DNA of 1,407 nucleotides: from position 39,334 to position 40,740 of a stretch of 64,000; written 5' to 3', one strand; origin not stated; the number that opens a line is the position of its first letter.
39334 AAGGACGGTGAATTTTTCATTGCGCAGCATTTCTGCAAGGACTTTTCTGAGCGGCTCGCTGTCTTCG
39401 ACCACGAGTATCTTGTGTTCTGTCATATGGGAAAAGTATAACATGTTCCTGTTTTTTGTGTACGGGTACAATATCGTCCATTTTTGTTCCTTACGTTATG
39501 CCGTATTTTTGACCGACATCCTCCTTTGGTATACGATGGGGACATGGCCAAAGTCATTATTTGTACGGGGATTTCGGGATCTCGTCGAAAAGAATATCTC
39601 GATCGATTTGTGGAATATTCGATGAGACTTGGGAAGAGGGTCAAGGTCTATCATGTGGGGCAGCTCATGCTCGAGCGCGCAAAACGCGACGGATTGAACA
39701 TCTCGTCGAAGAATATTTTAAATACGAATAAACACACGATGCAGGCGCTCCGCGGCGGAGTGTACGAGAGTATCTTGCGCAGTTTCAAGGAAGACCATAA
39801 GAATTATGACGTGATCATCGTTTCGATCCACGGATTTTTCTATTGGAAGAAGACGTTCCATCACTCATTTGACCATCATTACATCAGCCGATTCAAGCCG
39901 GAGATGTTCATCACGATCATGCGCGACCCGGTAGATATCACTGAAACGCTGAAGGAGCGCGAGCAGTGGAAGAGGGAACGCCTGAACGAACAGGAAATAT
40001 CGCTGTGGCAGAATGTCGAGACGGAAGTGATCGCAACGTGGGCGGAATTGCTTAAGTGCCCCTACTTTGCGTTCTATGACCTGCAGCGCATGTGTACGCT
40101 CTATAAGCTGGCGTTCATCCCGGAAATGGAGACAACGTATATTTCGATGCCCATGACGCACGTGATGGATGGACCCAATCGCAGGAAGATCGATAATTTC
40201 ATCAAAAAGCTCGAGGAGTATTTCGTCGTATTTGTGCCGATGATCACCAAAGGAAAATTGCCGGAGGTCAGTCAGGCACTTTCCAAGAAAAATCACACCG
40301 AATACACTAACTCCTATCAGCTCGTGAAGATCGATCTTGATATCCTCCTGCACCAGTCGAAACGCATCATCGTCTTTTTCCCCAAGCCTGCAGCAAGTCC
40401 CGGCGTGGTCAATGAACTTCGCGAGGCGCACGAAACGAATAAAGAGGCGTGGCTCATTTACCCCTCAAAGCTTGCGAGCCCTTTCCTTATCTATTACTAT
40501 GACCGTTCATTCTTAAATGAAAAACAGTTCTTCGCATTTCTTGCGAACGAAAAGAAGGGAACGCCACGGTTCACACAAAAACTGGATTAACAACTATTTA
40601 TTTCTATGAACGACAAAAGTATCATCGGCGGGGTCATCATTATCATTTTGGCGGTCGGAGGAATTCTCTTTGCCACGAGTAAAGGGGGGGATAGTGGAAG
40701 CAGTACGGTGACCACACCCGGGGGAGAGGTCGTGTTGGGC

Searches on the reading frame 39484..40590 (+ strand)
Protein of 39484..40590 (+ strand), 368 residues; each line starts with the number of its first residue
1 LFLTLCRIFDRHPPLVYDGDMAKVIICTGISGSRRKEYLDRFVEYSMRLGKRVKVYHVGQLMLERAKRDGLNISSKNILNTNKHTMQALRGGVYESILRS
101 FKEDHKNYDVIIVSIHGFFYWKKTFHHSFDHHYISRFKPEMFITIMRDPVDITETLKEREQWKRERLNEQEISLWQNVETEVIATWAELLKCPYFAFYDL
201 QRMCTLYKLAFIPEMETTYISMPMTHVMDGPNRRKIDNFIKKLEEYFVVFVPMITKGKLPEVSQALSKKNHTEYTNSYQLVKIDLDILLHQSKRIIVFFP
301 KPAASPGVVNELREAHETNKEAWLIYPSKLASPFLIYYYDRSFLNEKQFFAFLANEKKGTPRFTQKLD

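Call 46: search_protein_families(library=pfam, proteins=[window:39484-40590:+], max_evalue=0.01)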
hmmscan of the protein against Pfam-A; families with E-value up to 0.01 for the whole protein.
window:39484-40590:+ (368 aa): 1 family
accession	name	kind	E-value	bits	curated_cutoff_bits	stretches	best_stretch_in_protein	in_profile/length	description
PF13207.12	AAA_17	-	2.9e-07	31.3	27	1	52-172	20-135/136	AAA domain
